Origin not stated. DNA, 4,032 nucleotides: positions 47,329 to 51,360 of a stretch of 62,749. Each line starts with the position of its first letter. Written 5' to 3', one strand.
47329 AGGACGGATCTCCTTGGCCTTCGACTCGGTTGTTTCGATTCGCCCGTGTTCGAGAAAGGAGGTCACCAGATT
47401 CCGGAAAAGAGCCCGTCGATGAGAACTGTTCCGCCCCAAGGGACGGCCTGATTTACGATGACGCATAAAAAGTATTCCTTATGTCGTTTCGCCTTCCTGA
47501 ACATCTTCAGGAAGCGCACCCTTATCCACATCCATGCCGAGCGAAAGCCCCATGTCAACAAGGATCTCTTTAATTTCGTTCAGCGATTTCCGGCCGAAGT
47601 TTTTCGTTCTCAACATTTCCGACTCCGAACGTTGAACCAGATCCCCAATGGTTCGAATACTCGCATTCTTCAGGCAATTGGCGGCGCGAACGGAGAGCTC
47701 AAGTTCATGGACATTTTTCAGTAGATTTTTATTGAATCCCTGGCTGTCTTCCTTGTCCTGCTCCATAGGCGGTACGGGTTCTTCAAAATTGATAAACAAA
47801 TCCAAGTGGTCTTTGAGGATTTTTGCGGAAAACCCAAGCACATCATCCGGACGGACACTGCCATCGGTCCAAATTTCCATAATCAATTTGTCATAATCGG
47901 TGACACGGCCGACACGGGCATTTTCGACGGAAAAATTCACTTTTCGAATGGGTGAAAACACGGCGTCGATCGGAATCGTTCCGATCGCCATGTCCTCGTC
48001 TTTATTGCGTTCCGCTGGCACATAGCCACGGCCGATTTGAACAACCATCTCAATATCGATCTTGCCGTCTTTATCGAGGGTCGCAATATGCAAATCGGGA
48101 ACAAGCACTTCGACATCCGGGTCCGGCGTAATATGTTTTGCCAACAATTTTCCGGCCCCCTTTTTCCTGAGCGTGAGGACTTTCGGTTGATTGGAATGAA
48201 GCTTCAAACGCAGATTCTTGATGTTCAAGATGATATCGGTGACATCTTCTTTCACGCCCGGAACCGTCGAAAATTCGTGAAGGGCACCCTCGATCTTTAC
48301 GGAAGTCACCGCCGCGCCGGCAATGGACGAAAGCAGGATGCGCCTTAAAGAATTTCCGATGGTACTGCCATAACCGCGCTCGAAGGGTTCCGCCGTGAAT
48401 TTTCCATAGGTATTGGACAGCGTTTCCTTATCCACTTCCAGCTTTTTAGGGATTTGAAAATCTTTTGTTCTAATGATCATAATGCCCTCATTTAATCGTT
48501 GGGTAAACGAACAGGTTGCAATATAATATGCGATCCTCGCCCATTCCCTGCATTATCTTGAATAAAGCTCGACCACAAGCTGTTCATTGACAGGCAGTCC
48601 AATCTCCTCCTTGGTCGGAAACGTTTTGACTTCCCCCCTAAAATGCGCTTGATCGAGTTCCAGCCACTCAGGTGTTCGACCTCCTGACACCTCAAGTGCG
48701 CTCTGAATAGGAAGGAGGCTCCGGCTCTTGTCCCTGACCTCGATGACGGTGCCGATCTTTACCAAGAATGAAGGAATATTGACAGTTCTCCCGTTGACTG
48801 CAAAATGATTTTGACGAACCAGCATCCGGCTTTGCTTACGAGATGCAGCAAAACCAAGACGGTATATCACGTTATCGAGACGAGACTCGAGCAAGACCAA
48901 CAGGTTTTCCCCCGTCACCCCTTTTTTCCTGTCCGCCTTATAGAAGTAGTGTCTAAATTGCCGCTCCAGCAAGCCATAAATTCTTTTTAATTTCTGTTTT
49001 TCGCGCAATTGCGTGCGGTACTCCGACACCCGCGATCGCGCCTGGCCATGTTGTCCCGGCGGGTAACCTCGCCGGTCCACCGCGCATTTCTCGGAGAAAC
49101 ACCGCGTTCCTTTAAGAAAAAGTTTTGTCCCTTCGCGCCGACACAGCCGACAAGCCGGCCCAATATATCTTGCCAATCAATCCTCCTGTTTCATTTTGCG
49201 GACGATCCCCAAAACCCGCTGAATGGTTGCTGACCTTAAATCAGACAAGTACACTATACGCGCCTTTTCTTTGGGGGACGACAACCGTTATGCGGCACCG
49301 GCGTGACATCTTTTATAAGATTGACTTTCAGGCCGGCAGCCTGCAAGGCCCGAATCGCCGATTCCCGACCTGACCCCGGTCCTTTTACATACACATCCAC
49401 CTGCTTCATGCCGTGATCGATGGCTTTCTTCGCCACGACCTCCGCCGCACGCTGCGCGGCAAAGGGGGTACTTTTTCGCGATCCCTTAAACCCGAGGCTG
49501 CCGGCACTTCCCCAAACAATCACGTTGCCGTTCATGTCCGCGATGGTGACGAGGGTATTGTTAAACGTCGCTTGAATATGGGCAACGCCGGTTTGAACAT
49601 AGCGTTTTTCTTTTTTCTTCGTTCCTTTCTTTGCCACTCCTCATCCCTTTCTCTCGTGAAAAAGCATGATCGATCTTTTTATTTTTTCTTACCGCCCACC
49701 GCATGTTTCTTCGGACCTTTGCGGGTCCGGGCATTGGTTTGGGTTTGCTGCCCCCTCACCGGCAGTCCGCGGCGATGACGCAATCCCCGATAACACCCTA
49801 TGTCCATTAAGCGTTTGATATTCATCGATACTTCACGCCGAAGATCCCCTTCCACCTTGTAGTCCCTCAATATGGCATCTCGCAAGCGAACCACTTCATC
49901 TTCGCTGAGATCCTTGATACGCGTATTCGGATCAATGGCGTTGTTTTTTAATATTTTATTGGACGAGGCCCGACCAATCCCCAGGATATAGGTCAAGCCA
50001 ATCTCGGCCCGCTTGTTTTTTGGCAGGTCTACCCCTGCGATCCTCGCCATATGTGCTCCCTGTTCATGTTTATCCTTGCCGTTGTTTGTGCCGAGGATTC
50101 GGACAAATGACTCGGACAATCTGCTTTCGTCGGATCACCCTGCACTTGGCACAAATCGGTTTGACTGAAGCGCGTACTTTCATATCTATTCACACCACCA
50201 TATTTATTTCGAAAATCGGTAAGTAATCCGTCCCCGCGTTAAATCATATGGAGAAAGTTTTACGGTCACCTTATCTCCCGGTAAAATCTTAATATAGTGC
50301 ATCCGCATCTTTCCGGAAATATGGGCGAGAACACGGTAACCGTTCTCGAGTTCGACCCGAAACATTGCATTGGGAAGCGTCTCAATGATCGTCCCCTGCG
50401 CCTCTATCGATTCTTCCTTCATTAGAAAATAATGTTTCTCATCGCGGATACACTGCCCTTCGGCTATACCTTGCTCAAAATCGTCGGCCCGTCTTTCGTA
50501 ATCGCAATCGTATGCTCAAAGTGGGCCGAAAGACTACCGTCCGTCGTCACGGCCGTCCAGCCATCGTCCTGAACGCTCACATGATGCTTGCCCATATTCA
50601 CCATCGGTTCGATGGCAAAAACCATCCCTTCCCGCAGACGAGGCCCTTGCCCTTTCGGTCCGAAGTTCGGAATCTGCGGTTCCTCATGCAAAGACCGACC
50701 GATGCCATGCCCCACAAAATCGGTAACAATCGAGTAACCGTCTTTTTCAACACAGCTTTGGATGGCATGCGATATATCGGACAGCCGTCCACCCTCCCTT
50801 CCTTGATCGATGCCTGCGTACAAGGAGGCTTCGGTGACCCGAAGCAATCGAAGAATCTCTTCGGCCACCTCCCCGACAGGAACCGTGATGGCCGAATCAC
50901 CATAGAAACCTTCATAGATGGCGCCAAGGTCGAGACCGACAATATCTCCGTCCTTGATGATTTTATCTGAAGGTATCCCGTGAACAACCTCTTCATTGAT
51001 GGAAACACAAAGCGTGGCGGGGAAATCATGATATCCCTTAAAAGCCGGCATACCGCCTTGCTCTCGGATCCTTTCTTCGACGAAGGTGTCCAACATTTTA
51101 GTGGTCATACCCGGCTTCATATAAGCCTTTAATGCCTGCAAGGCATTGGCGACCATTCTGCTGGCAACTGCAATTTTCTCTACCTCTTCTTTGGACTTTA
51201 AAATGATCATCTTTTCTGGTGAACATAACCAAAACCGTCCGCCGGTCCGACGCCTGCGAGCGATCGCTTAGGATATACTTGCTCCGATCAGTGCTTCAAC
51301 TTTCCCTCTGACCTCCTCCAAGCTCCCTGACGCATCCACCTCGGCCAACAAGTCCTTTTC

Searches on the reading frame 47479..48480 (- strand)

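Call 12: search_protein_families(library=pfam, proteins=[window:47479-48480:-], max_evalue=0.001)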
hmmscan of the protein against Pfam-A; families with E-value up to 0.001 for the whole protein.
window:47479-48480:- (333 aa): 3 families
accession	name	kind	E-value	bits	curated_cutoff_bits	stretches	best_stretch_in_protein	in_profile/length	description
PF01000.31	RNA_pol_A_bac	-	1.3e-36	125.8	33.9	1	61-176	1-119/119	RNA polymerase Rpb3/RpoA insert domain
PF01193.29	RNA_pol_L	-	1.7e-26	92.2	24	1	31-226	1-74/74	RNA polymerase Rpb3/Rpb11 dimerisation domain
PF03118.21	RNA_pol_A_CTD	-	2.2e-25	88.6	23.8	1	250-307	8-65/67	Bacterial RNA polymerase, alpha chain C terminal domain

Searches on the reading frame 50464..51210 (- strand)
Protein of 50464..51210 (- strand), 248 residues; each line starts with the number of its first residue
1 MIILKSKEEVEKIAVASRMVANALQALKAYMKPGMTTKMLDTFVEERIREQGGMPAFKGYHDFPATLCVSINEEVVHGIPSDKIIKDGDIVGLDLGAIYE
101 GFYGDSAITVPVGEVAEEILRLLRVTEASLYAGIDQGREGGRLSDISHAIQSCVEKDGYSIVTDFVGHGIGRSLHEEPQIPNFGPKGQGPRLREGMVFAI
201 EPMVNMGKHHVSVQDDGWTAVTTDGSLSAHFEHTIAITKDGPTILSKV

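Call 12: search_protein_families(library=pfam, proteins=[window:50464-51210:-], max_evalue=0.001)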
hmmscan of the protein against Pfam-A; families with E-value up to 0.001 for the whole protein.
window:50464-51210:- (248 aa): 1 family
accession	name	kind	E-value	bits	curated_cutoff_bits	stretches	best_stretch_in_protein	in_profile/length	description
PF00557.29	Peptidase_M24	-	1.2e-50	172.6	23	1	11-239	1-208/208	Metallopeptidase family M24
